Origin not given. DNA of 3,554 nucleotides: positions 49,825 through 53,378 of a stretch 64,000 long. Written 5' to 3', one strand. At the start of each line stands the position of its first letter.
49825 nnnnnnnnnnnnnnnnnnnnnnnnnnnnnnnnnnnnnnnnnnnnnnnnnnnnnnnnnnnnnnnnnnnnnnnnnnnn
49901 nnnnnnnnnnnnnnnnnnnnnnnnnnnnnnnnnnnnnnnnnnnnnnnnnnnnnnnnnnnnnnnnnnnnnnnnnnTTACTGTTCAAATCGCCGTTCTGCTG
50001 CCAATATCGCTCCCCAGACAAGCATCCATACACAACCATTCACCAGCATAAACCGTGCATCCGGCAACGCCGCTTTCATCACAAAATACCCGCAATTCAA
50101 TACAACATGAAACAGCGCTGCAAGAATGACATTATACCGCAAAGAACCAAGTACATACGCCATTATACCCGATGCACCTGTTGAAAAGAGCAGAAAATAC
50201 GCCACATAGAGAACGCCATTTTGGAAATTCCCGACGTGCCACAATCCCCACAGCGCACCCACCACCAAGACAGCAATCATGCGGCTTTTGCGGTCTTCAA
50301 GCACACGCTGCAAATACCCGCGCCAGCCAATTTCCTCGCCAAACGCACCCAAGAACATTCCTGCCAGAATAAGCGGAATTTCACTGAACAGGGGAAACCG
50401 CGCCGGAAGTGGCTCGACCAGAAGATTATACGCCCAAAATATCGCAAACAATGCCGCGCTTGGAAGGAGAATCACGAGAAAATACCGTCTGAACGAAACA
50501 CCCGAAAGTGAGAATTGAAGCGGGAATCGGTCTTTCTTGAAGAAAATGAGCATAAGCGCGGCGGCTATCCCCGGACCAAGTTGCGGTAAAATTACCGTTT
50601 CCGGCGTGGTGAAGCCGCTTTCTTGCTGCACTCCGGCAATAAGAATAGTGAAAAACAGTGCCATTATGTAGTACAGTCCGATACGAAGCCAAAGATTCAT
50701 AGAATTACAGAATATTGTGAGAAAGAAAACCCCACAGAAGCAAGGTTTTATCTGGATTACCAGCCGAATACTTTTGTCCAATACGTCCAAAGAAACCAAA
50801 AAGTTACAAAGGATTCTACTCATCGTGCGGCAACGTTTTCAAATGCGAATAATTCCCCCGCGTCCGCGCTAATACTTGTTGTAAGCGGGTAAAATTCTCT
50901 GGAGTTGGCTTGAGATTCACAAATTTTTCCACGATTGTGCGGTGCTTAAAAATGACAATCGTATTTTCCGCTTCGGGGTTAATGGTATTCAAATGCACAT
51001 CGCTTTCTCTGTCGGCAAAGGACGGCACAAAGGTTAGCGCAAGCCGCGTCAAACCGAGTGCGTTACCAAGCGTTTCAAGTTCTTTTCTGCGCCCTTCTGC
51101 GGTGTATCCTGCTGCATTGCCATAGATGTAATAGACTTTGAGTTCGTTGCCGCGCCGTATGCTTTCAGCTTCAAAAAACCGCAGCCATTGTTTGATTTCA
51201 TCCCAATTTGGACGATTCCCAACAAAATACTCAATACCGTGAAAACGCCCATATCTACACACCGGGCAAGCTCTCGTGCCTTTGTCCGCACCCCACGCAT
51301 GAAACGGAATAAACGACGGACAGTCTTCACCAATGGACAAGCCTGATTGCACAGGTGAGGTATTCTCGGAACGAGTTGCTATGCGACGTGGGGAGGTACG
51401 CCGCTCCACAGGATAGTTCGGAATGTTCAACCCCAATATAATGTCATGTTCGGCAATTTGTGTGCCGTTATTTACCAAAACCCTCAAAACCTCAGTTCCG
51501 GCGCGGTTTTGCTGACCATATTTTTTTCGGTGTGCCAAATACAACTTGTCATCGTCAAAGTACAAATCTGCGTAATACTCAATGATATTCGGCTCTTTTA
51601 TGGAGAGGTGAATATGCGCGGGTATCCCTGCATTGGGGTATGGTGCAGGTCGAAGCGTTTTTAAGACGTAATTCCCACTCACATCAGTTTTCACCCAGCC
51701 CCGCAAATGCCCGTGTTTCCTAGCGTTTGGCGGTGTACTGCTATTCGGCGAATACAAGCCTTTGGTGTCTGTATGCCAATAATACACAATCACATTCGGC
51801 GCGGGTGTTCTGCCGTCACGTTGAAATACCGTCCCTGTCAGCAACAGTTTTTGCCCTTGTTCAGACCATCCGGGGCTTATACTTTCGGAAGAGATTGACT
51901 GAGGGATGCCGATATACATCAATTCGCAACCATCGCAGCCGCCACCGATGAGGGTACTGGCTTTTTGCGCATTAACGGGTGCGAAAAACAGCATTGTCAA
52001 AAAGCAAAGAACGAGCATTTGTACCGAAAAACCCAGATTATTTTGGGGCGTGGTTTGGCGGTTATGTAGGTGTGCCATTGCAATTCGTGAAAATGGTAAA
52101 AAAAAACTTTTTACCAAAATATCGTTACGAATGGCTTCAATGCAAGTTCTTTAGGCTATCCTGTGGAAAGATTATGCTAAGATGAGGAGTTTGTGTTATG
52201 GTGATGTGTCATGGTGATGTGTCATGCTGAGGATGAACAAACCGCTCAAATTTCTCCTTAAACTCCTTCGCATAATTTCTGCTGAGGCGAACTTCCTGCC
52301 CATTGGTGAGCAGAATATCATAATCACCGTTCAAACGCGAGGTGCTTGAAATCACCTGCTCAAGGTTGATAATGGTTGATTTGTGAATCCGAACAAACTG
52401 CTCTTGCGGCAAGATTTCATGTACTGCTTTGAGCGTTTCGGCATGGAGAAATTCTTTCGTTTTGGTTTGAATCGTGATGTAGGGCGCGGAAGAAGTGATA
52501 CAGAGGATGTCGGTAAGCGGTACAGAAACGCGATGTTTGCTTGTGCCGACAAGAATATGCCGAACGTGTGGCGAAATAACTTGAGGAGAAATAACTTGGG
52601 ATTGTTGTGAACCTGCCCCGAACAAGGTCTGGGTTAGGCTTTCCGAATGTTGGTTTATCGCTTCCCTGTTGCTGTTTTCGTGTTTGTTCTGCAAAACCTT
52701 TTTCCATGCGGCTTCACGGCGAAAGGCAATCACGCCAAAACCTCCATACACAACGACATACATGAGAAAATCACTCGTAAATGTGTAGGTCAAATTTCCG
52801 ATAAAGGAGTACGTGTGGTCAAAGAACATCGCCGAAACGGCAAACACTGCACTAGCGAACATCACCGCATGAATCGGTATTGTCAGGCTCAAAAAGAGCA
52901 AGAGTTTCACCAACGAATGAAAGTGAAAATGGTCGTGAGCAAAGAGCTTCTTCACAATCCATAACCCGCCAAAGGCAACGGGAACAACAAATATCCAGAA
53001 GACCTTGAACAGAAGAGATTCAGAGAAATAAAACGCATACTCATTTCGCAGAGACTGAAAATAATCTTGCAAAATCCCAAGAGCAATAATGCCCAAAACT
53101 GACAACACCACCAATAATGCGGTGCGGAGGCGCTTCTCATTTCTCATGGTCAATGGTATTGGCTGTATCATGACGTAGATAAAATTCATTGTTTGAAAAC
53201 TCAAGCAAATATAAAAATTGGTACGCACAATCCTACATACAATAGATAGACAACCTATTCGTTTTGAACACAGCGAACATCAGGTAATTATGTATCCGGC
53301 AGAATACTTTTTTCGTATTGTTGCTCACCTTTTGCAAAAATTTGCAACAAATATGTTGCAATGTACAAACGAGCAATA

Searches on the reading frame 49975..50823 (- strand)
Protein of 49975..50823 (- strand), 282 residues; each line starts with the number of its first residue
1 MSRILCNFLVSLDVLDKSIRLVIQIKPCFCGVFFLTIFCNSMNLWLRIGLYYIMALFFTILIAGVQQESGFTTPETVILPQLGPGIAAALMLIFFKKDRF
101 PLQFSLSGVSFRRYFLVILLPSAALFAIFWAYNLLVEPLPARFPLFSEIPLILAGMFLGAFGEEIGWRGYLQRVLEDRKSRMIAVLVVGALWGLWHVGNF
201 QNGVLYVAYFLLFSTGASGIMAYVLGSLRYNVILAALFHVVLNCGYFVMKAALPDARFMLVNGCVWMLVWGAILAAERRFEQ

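Call 87: search_protein_families(library=pfam, proteins=[window:49975-50823:-], max_evalue=0.0001)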
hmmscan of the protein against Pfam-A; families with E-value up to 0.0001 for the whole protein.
window:49975-50823:- (282 aa): 1 family
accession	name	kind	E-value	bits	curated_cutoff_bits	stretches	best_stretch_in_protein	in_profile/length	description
PF02517.21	Rce1-like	-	2.2e-14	53.9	22.4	1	148-244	4-92/93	Type II CAAX prenyl endopeptidase Rce1-like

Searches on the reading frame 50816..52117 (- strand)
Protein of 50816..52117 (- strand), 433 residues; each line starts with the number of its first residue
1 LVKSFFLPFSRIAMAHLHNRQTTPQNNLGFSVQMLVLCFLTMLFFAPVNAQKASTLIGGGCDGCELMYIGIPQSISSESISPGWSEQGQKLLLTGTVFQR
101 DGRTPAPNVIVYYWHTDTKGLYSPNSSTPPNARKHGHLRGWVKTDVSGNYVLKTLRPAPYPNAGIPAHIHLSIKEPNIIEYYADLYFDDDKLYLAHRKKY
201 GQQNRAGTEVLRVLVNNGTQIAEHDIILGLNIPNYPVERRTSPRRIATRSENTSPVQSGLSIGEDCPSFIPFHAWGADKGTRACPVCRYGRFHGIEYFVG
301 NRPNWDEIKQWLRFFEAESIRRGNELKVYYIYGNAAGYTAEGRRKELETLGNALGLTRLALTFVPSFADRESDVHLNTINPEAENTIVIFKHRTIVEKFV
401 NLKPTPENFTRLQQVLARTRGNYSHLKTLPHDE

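Call 87: search_protein_families(library=pfam, proteins=[window:50816-52117:-], max_evalue=0.0001)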
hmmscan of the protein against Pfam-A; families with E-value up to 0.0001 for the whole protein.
window:50816-52117:- (433 aa): 1 family
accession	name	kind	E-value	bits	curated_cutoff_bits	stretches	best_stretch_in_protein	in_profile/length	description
PF00775.27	Dioxygenase_C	-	6.5e-17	62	27.3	1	85-193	24-145/182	Dioxygenase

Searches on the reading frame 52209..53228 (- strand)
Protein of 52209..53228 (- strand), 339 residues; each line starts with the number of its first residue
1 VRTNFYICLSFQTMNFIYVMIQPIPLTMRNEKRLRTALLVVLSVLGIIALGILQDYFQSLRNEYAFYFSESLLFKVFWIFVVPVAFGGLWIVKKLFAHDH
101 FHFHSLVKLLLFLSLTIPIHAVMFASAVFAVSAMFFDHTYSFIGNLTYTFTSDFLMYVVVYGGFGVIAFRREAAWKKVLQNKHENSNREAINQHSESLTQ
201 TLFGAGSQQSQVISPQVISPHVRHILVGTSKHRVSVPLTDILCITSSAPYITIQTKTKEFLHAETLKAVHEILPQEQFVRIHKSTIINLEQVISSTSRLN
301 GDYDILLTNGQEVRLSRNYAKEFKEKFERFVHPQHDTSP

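Call 87: search_protein_families(library=pfam, proteins=[window:52209-53228:-], max_evalue=0.0001)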
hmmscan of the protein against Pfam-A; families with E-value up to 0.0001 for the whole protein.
window:52209-53228:- (339 aa): 1 family
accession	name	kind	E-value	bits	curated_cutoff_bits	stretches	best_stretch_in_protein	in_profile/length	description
PF04397.21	LytTR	-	1.6e-22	80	22.6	1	234-327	4-97/98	LytTr DNA-binding domain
